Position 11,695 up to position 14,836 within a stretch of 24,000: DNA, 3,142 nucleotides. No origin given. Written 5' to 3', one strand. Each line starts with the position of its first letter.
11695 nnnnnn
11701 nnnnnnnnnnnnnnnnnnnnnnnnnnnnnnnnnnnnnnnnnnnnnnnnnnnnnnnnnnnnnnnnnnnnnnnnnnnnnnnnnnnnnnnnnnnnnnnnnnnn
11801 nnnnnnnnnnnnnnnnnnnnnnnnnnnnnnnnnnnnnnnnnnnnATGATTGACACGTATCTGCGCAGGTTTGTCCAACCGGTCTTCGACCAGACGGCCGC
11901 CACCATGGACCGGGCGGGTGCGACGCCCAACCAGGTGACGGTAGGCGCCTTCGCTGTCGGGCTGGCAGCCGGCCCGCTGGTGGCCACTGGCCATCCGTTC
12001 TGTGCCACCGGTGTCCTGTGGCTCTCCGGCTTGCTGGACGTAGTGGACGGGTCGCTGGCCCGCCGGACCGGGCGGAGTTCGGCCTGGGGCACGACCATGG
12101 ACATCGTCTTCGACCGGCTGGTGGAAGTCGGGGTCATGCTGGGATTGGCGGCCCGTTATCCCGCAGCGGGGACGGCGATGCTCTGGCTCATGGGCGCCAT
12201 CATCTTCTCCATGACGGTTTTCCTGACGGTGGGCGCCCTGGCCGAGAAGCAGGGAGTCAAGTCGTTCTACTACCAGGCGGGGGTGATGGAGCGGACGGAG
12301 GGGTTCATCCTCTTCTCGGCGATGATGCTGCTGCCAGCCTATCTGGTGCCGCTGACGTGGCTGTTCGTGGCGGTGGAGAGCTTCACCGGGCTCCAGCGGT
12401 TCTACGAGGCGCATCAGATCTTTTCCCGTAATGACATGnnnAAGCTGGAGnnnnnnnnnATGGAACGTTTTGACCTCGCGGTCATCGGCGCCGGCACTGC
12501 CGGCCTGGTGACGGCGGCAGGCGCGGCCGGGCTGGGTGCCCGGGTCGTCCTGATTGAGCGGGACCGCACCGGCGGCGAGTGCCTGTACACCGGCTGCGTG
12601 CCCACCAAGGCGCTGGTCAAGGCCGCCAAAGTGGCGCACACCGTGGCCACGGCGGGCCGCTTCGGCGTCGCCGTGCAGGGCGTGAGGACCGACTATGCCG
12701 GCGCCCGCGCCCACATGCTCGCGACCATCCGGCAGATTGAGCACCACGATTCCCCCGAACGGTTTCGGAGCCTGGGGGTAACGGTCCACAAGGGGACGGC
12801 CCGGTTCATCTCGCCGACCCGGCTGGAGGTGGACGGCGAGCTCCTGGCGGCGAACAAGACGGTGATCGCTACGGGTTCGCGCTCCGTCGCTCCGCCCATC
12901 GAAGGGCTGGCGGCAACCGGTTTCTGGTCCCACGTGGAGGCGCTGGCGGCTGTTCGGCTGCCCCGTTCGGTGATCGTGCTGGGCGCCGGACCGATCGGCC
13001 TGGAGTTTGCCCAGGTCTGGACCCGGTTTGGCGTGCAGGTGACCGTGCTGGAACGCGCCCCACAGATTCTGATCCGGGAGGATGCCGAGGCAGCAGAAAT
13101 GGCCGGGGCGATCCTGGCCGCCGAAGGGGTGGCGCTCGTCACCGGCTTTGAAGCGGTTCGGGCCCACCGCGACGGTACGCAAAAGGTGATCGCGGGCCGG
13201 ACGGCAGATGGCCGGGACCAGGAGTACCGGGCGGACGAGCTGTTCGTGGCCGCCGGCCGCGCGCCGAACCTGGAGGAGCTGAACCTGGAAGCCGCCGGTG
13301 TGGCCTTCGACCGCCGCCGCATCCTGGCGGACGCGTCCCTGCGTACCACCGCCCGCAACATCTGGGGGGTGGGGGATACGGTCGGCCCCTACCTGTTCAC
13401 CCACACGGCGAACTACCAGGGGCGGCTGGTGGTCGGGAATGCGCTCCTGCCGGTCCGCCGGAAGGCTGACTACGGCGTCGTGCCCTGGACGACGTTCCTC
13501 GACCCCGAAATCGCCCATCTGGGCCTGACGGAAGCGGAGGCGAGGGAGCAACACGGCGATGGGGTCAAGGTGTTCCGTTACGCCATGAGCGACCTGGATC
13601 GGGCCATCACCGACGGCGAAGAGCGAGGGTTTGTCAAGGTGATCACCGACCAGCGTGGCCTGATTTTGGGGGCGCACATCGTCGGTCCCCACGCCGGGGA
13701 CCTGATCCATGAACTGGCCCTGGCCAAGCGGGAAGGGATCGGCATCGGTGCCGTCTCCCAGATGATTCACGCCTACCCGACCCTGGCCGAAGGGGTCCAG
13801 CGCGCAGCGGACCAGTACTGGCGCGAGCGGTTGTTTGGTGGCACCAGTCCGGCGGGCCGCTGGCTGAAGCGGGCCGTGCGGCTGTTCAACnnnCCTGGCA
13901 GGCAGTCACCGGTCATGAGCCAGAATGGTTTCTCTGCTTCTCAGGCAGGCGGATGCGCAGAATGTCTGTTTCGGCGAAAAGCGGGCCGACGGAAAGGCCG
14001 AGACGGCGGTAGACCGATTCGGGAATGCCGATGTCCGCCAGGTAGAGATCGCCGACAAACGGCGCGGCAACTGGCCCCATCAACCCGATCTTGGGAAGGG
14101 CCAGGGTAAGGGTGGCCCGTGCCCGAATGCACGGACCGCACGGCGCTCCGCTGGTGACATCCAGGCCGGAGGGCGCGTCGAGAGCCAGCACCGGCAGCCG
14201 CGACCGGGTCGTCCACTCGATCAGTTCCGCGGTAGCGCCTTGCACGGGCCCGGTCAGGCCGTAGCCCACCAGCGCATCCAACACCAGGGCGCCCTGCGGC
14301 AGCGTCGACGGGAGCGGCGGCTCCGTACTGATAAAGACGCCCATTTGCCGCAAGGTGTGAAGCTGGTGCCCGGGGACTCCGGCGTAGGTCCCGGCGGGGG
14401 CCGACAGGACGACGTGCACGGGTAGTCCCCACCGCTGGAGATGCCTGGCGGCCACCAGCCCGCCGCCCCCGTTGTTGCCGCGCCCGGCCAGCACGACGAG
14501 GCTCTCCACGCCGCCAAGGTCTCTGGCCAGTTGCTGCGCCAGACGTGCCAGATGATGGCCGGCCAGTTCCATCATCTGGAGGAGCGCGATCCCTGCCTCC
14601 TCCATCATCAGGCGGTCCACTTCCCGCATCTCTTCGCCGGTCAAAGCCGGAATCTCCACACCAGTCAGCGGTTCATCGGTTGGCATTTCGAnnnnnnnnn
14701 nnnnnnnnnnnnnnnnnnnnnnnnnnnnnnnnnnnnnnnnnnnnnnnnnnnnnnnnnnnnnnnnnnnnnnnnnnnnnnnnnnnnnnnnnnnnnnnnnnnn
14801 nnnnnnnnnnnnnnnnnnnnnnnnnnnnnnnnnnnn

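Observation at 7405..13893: Seven-gene tightly coupled operon resembling the uncharacterised E. coli ynj neighbourhood (ynjB-C-D ... ynjF), next to a Sec-AhpD (ynjA-like)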

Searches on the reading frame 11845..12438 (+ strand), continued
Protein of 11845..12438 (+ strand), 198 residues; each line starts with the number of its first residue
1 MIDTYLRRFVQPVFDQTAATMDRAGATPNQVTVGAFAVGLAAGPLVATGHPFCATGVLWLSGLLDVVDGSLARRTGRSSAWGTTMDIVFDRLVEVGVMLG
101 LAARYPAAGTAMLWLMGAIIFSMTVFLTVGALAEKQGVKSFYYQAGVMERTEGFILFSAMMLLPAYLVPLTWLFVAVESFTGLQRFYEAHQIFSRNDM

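Call 55: find_encoding_contigs(protein=P0134, flank=8000, max_places=1)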
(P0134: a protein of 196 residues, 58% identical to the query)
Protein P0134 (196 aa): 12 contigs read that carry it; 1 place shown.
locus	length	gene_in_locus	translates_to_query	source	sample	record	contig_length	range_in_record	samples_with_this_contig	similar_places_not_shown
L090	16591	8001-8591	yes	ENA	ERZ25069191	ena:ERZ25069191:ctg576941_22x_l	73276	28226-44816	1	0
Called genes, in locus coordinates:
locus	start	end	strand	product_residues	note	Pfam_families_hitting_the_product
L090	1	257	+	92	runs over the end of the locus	-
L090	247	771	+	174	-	PF09350:DJC28_CD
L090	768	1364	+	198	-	PF02245:Pur_DNA_glyco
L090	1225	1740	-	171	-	-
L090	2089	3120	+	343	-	PF00005:ABC_tran, PF13304:AAA_21 (faint), PF17912:OB_MalK, PF08402:TOBE_2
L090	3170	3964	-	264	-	PF02633:Creatininase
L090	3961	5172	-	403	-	PF00202:Aminotran_3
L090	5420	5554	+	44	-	-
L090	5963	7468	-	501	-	-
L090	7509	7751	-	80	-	PF00355:Rieske (weak), PF22543:Rieske_4 (weak)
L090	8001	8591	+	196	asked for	PF01066:CDP-OH_P_transf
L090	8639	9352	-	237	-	PF01209:Ubie_methyltran, PF13489:Methyltransf_23 (weak), PF13847:Methyltransf_31, PF08241:Methyltransf_11, PF08242:Methyltransf_12, PF13649:Methyltransf_25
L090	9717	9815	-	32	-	-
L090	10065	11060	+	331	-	PF01381:HTH_3 (faint), PF00455:DeoRC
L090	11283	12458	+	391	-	PF01950:FBPase_3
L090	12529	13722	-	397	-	PF00296:Bac_luciferase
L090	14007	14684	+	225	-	PF02585:PIG-L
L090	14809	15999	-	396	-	PF01408:GFO_IDH_MocA, PF21252:Glyco_hydro_109_C (weak)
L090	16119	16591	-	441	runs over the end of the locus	PF07690:MFS_1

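Call 66: find_encoding_contigs(protein=P0189, flank=8000, max_places=1)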
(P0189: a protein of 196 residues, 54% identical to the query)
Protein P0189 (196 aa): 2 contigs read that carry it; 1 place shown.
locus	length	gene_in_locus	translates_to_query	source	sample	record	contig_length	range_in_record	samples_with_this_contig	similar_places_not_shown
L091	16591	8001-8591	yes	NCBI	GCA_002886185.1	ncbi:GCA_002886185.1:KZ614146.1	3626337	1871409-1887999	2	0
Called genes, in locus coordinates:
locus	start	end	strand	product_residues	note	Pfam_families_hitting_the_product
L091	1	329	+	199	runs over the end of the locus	PF04308:RNaseH_like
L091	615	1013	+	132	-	-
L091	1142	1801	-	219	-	PF00702:Hydrolase, PF13419:HAD_2, PF13242:Hydrolase_like (weak)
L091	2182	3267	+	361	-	PF07992:Pyr_redox_2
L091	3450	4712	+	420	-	PF01547:SBP_bac_1, PF13416:SBP_bac_8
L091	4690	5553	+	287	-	PF00528:BPD_transp_1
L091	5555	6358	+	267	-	PF00528:BPD_transp_1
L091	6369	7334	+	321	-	PF00005:ABC_tran, PF13304:AAA_21 (faint)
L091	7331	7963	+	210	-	PF09335:VTT_dom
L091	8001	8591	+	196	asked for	PF01066:CDP-OH_P_transf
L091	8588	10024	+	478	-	PF00890:FAD_binding_2 (faint), PF01134:GIDA (faint), PF07992:Pyr_redox_2, PF12831:FAD_oxidored (weak), PF13450:NAD_binding_8 (weak), PF13738:Pyr_redox_3, PF00070:Pyr_redox, PF02852:Pyr_redox_dim, +8 more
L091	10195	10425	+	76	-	PF11007:CotJA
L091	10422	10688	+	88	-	PF12652:CotJB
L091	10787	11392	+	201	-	PF05067:Mn_catalase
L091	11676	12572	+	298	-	PF01636:APH (weak)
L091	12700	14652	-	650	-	PF27449:LtaS_N, PF00884:Sulfatase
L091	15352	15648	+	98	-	-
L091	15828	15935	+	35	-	-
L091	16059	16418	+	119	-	PF00269:SASP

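Call 67: find_encoding_contigs(protein=P0158, flank=8000, max_places=1)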
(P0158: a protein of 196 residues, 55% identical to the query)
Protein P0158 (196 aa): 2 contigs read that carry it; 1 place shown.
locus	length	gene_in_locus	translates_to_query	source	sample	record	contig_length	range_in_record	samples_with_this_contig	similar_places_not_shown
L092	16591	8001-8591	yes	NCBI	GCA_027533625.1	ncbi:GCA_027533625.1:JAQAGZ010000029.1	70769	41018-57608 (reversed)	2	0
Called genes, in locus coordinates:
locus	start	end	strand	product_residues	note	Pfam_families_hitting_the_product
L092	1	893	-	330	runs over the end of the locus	PF01636:APH, PF01633:Choline_kinase (faint)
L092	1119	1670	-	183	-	PF07719:TPR_2 (faint)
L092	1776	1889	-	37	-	-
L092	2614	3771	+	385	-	PF02771:Acyl-CoA_dh_N, PF02770:Acyl-CoA_dh_M, PF00441:Acyl-CoA_dh_1, PF08028:Acyl-CoA_dh_2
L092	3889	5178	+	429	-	PF13416:SBP_bac_8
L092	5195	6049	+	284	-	PF00528:BPD_transp_1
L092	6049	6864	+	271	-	PF00528:BPD_transp_1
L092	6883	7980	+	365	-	PF00005:ABC_tran, PF13304:AAA_21 (weak), PF08402:TOBE_2 (faint)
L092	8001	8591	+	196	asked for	PF01066:CDP-OH_P_transf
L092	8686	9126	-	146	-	PF20587:DUF6789 (weak), PF07274:DUF1440 (weak)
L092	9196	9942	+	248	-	-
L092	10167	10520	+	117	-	PF02635:DsrE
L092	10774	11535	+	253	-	PF00015:MCPsignal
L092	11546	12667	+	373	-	-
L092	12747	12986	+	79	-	PF00462:Glutaredoxin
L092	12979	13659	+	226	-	PF00027:cNMP_binding, PF13545:HTH_Crp_2, PF00325:Crp (weak)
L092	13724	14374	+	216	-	PF09335:VTT_dom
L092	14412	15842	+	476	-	PF00890:FAD_binding_2, PF01134:GIDA (weak), PF07992:Pyr_redox_2, PF12831:FAD_oxidored, PF13450:NAD_binding_8, PF13738:Pyr_redox_3, PF00070:Pyr_redox, PF02852:Pyr_redox_dim, +7 more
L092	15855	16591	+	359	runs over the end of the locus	PF07992:Pyr_redox_2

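Call 68: find_encoding_contigs(protein=P0140, flank=8000, max_places=1)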
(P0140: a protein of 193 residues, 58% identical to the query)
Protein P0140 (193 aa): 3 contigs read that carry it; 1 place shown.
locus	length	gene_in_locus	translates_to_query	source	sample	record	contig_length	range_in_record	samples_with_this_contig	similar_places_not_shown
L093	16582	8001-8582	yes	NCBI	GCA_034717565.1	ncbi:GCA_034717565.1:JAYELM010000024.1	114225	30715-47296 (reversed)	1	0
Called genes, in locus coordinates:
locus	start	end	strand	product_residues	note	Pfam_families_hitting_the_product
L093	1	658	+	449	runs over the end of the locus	PF00092:VWA (weak)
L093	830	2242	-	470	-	PF08309:LVIVD (faint)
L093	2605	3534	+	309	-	PF01368:DHH, PF02833:DHHA2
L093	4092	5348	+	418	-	PF01547:SBP_bac_1, PF13416:SBP_bac_8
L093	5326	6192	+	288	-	PF00528:BPD_transp_1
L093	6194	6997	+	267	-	PF00528:BPD_transp_1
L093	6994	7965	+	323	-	PF01078:Mg_chelatase (weak), PF00005:ABC_tran, PF13304:AAA_21 (faint)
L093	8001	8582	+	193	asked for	PF01066:CDP-OH_P_transf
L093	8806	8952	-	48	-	PF18919:DUF5670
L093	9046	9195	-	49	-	PF18919:DUF5670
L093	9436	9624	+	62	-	PF05532:CsbD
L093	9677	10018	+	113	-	-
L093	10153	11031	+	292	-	PF23441:SDR (faint), PF00106:adh_short, PF08659:KR, PF13561:adh_short_C2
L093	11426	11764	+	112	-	PF03795:YCII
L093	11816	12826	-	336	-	PF04055:Radical_SAM, PF06968:BATS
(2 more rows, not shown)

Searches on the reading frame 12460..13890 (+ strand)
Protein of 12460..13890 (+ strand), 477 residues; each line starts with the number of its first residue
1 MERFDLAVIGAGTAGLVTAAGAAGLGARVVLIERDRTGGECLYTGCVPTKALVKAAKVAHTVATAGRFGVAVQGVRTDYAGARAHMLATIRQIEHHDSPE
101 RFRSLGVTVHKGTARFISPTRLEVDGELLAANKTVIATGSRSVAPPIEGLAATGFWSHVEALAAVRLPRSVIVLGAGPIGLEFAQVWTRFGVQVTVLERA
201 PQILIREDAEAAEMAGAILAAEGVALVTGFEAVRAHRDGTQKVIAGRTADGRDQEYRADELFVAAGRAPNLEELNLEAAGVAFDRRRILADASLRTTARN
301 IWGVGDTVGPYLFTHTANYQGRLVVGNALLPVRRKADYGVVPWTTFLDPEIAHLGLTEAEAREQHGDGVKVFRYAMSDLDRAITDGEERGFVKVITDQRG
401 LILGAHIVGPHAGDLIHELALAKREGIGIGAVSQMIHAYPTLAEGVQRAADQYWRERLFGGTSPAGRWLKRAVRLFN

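Call 3: search_protein_families(library=pfam, proteins=[window:12460-13890:+], max_evalue=0.01)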
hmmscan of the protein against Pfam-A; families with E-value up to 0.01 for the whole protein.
window:12460-13890:+ (477 aa): 19 families
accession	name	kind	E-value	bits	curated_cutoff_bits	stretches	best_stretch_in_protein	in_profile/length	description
PF07992.20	Pyr_redox_2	-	2.6e-55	188.3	26.1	1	4-321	1-291/291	Pyridine nucleotide-disulphide oxidoreductase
PF02852.28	Pyr_redox_dim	-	3.7e-30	104.8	25.3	1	341-449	1-109/110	Pyridine nucleotide-disulphide oxidoreductase, dimerisation domain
PF00070.33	Pyr_redox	-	5.6e-20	72.1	22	1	170-243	1-74/82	Pyridine nucleotide-disulphide oxidoreductase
PF03486.20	HI0933_like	-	2e-09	37.7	50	1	5-40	2-37/244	HI0933-like protein Rossmann domain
PF13450.12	NAD_binding_8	-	1.2e-08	35.6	21.9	1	8-41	1-35/68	NAD(P)-binding Rossmann-like domain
PF01494.25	FAD_binding_3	-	4.2e-07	29.9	22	1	170-201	3-34/349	FAD binding domain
PF01266.30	DAO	-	1e-05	25.7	27.9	1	5-38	1-35/353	FAD dependent oxidoreductase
PF13738.12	Pyr_redox_3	-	1.7e-05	24.7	30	0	172-200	1-30/305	Pyridine nucleotide-disulphide oxidoreductase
PF02826.25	2-Hacid_dh_C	-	5.4e-05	23.1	25.1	0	169-205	37-73/178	D-isomer specific 2-hydroxyacid dehydrogenase, NAD binding domain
PF02737.24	3HCDH_N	-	5.5e-05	23.6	22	1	171-213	2-44/180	3-hydroxyacyl-CoA dehydrogenase, NAD binding domain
PF01262.27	AlaDh_PNT_C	-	6.9e-05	22.8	23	0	6-36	31-61/214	Alanine dehydrogenase/PNT, C-terminal domain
PF01946.23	Thi4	-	0.00011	21.9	26.2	0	4-53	18-68/235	Thi4 family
PF12831.13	FAD_oxidored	-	0.00023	21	27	1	5-47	1-43/416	FAD dependent oxidoreductase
PF01134.28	GIDA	-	0.00056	19.5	22.1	1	5-67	1-61/391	Glucose inhibited division protein A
PF13478.12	XdhC_C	-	0.0029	18.5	29.7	0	171-222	1-45/125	XdhC Rossmann domain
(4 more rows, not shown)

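Call 4: search_protein_families(library=ncbifam, proteins=[window:12460-13890:+], max_evalue=0.01)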
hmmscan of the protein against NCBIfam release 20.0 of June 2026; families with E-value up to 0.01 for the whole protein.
window:12460-13890:+ (477 aa): 101 families (the best 25 are shown)
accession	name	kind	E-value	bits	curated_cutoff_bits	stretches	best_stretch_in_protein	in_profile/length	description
NF004991.0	PRK06370.1-3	subfamily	2e-143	478.6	620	1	2-459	34-493/509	FAD-containing oxidoreductase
TIGR01350.1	lipoamide_DH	equivalog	1.1e-104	350.8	408.8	1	4-453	2-454/461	dihydrolipoyl dehydrogenase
TIGR02053.1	MerA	equivalog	3.1e-103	346.2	454.45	1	4-454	1-454/465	mercury(II) reductase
NF004947.0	PRK06292.2-5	equivalog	8.1e-97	325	592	1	1-452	1-457/474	dihydrolipoyl dehydrogenase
NF004992.0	PRK06370.1-4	equivalog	2e-90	303.4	629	1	2-445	3-447/459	FAD-containing oxidoreductase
NF004946.0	PRK06292.2-4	subfamily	5.8e-87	292.5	634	1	1-454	1-471/487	dihydrolipoyl dehydrogenase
NF004776.0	PRK06116.1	equivalog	3.1e-80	270.4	480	1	2-444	3-444/450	glutathione-disulfide reductase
NF005884.0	PRK07846.1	equivalog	2.5e-79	267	501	1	1-444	1-442/454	mycothione reductase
NF004990.0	PRK06370.1-1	equivalog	1.1e-78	265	842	1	2-446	3-448/459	FAD-containing oxidoreductase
NF004943.0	PRK06292.2-1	equivalog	5.5e-73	246.3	432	1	1-453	1-455/456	dihydrolipoyl dehydrogenase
NF010311.1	PRK13748.1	subfamily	2.9e-71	241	600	1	4-453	98-548/560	mercury(II) reductase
TIGR03452.1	mycothione_red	equivalog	3.4e-71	240.5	635.65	1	3-444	2-443/452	mycothione reductase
TIGR01424.1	gluta_reduc_2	equivalog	1.1e-70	238.4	606.05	1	4-445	3-441/446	glutathione-disulfide reductase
NF004939.0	PRK06292.1-1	equivalog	8.2e-69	232.5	435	1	3-450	5-455/476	dihydrolipoyl dehydrogenase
NF004945.0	PRK06292.2-3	equivalog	9.7e-67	225.8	494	1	1-446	1-445/457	dihydrolipoyl dehydrogenase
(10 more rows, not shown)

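Call 41: search_solved_structures(query=window:12460-13890:+, max_evalue=1e-30)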
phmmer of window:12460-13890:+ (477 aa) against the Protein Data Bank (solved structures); distinct sequences matched with E-value up to 1e-30: 85 (the best 60 are shown).
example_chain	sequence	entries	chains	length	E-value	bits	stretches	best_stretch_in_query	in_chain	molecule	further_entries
5x1y_B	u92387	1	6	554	1.1e-70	241.9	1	2-452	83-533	Mercuric reductase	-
4ywo_A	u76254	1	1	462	3e-68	233.8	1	5-450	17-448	Mercuric reductase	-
2eq6_A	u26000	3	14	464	2.6e-66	227.4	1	1-457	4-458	Pyruvate dehydrogenase complex, dihydrolipoamide dehydrogenase E3 component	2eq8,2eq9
2eq7_A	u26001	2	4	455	1.2e-62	215.3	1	4-456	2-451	2-oxoglutarate dehydrogenase E3 component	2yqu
2a8x_A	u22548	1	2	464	1.4e-60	208.6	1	2-448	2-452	Dihydrolipoyl dehydrogenase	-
3ii4_A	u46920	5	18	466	1.4e-60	208.6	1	2-448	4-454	Dihydrolipoyl dehydrogenase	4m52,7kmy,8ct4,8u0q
1ebd_A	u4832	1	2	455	2.6e-60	207.6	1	6-451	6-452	DIHYDROLIPOAMIDE DEHYDROGENASE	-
4k8d_A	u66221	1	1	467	1.7e-59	205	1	5-453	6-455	Mercuric reductase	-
1zk7_A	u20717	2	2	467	1.9e-59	204.8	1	5-453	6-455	Mercuric reductase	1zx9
1dxl_A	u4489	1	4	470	6.6e-59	203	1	4-451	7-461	DIHYDROLIPOAMIDE DEHYDROGENASE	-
4k7z_A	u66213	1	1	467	1.8e-56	195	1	5-453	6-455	Mercuric reductase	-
3urh_A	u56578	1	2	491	8.3e-56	192.8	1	3-450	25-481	Dihydrolipoyl dehydrogenase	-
9h2i_B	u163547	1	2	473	2e-55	191.6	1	6-452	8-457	Dihydrolipoyl dehydrogenase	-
4jdr_A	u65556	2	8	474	2e-55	191.6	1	6-452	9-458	Dihydrolipoyl dehydrogenase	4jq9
6uzi_A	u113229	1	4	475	2.7e-55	191.1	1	1-450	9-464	Dihydrolipoyl dehydrogenase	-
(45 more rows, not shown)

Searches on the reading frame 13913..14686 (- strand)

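Call 11: search_protein_families(library=pfam, proteins=[window:13913-14686:-], max_evalue=0.001)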
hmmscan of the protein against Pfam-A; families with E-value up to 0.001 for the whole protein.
window:13913-14686:- (257 aa): 1 family
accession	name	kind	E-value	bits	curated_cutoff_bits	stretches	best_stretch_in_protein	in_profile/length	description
PF03853.21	YjeF_N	-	5.6e-39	134.3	24.9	1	37-201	3-169/169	YjeF-related protein N-terminus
